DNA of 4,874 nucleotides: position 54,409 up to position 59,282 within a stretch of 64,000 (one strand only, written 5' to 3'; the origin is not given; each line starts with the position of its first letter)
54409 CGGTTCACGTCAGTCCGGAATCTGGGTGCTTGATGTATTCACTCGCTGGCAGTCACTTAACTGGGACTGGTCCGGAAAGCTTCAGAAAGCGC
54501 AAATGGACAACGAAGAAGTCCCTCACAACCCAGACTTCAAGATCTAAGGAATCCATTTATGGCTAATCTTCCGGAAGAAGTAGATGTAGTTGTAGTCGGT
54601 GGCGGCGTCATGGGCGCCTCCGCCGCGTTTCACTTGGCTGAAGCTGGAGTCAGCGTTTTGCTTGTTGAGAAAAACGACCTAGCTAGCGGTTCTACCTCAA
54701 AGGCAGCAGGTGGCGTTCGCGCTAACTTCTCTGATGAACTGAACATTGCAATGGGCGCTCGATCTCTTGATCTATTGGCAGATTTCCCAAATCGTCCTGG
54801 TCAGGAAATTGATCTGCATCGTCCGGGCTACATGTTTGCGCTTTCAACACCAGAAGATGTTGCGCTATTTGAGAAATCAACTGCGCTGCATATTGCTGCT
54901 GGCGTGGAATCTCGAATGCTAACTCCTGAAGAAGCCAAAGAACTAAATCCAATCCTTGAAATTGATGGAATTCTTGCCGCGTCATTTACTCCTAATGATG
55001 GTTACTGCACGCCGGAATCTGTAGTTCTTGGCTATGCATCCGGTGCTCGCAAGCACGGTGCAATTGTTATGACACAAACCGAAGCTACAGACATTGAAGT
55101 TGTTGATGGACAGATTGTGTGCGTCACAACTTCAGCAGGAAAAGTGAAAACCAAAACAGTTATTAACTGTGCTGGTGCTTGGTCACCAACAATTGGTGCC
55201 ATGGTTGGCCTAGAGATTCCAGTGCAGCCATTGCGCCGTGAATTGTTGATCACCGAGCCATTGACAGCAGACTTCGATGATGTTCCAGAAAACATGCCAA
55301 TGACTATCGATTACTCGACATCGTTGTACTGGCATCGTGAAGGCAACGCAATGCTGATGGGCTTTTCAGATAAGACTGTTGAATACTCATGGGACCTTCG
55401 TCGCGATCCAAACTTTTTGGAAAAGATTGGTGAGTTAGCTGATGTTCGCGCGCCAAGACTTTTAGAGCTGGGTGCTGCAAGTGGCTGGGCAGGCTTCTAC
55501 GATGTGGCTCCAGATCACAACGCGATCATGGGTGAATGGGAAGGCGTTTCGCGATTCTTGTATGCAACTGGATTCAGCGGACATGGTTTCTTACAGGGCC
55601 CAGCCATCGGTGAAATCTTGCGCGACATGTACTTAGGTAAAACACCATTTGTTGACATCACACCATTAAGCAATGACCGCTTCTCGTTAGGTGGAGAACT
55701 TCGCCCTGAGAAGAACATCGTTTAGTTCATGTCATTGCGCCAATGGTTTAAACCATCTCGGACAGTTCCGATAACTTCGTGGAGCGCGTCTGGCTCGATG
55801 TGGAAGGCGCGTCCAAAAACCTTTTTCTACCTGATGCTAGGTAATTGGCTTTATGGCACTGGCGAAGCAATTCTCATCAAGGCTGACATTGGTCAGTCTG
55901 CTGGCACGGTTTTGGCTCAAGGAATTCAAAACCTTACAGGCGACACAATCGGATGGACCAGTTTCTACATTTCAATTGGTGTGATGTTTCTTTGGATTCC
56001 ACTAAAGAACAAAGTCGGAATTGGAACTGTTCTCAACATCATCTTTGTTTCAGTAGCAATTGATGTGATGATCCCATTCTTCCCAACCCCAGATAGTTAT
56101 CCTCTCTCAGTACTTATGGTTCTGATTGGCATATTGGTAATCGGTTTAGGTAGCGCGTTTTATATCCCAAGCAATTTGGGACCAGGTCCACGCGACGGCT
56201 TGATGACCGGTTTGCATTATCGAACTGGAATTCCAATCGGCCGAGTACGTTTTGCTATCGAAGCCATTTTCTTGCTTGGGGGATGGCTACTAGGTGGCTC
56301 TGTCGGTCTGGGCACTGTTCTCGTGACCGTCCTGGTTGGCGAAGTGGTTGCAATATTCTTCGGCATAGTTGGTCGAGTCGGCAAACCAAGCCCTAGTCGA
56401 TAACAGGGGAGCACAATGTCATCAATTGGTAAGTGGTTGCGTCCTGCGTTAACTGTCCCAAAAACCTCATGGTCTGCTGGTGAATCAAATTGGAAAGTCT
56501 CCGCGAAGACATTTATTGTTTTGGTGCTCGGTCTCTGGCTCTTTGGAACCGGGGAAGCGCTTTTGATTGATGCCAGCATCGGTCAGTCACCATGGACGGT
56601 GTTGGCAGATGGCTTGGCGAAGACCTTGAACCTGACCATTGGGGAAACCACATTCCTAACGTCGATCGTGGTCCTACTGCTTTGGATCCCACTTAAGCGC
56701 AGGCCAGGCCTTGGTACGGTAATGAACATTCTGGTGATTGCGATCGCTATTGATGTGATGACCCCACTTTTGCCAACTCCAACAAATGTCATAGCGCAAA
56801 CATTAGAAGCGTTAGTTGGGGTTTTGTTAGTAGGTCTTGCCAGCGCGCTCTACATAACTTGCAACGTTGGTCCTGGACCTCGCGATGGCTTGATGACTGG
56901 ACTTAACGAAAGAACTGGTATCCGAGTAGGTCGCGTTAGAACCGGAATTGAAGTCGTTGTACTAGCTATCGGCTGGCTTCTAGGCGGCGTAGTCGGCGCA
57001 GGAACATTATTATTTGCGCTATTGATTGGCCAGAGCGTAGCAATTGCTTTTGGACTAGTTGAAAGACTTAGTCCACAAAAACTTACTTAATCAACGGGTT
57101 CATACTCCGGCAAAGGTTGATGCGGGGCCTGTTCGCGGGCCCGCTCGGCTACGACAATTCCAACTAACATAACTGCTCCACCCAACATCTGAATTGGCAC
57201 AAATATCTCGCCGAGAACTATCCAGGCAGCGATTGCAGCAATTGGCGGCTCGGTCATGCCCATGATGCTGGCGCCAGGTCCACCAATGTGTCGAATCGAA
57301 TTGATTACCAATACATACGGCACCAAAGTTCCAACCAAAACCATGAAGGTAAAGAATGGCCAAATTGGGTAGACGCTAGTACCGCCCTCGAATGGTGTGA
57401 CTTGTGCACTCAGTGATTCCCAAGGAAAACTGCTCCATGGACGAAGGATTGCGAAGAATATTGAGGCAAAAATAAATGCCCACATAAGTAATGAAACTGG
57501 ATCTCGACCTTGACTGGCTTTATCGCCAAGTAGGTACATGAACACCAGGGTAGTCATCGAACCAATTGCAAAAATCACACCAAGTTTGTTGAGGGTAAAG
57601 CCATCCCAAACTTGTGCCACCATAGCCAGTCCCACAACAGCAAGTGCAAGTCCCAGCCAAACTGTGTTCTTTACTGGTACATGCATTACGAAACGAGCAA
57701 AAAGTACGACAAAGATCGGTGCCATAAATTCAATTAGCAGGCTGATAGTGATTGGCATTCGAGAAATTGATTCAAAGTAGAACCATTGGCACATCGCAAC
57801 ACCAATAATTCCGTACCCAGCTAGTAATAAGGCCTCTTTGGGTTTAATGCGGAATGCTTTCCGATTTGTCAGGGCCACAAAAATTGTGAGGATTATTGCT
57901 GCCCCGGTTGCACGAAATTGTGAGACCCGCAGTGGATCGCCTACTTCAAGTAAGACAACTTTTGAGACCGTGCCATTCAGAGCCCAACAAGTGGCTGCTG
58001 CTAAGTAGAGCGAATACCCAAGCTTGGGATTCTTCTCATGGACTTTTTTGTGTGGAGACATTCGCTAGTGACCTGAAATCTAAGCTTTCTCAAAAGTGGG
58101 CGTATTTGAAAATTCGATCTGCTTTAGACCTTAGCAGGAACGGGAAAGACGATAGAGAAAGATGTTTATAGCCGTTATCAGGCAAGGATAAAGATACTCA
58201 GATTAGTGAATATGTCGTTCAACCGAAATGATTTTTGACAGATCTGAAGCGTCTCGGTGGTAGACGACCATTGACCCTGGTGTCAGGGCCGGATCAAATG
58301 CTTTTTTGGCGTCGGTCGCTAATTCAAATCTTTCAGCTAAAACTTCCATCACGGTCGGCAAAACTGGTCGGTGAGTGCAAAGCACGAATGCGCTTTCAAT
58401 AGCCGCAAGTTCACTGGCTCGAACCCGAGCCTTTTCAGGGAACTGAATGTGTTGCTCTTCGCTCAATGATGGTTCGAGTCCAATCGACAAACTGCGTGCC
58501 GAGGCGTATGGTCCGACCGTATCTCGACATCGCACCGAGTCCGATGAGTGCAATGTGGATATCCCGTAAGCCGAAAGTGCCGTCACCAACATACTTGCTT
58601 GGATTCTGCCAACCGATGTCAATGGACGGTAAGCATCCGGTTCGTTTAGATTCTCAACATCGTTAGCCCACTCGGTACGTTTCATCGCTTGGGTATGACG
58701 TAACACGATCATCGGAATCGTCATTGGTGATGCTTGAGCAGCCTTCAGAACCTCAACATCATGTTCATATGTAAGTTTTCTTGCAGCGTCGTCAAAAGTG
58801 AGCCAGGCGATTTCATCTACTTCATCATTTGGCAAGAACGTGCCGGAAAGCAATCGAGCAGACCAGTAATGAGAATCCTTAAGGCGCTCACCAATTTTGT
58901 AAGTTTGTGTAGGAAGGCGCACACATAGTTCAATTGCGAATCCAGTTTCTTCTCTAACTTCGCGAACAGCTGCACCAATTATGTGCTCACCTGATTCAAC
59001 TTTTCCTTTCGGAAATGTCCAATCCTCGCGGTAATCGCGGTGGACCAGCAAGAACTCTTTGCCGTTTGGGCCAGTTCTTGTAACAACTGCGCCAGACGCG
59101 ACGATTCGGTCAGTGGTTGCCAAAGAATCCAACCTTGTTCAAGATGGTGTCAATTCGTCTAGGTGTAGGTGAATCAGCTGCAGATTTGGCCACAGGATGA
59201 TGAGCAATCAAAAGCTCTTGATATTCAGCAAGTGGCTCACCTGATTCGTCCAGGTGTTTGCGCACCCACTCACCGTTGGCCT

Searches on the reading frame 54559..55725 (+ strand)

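Call 8: search_protein_families(library=pfam, proteins=[window:54559-55725:+], max_evalue=0.01)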
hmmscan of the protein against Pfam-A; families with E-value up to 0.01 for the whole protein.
window:54559-55725:+ (388 aa): 14 families
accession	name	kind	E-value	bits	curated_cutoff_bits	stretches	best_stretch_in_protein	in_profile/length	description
PF01266.30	DAO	-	2e-72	245.1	27.9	1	9-356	1-352/353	FAD dependent oxidoreductase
PF00890.30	FAD_binding_2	-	2.1e-10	40.8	20.4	1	9-191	1-180/414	FAD binding domain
PF12831.13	FAD_oxidored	-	1.4e-08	34.9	27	1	9-60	1-52/416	FAD dependent oxidoreductase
PF03486.20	HI0933_like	-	3.3e-07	30.5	50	1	9-59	2-51/244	HI0933-like protein Rossmann domain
PF13450.12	NAD_binding_8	-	3.9e-07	30.7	21.9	1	12-52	1-42/68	NAD(P)-binding Rossmann-like domain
PF01494.25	FAD_binding_3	-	4.7e-07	29.8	22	1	7-49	1-42/349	FAD binding domain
PF13738.12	Pyr_redox_3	-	6.3e-06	26.1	30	0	9-61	166-218/305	Pyridine nucleotide-disulphide oxidoreductase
PF07992.20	Pyr_redox_2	-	1.6e-05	24.9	26.1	1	9-211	2-113/291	Pyridine nucleotide-disulphide oxidoreductase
PF01134.28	GIDA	-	2.2e-05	24.1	22.1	1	9-53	1-47/391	Glucose inhibited division protein A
PF02737.24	3HCDH_N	-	0.0002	21.8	22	1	10-44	2-36/180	3-hydroxyacyl-CoA dehydrogenase, NAD binding domain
PF01946.23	Thi4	-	0.0003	20.5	26.2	1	7-47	17-57/235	Thi4 family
PF00070.33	Pyr_redox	-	0.0046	17.9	22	0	10-41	2-33/82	Pyridine nucleotide-disulphide oxidoreductase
PF04820.20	Trp_halogenase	-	0.0051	16.2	21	0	9-42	1-38/458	Tryptophan halogenase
PF13454.12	NAD_binding_9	-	0.0067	16.9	21.8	0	11-46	1-40/155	FAD-NAD(P)-binding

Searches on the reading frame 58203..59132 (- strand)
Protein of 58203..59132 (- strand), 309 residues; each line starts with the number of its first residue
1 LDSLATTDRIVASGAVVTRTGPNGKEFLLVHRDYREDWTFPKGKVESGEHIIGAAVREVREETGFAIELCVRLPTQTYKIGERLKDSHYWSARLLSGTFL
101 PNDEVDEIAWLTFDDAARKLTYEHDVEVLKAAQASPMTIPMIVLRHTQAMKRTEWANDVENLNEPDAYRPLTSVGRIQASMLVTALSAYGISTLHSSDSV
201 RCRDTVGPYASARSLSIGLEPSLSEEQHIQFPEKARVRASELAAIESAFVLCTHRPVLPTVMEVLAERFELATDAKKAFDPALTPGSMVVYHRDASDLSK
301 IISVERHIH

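Call 42: search_protein_families(library=pfam, proteins=[window:58203-59132:-], max_evalue=0.001)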
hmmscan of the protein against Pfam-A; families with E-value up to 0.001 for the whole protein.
window:58203-59132:- (309 aa): 2 families
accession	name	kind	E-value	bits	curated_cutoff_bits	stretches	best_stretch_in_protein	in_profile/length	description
PF00293.34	NUDIX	-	5.3e-18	65.8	21.1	1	14-129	7-131/134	NUDIX domain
PF00300.27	His_Phos_1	-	6e-08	33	21.7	1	168-226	22-80/194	Histidine phosphatase superfamily (branch 1)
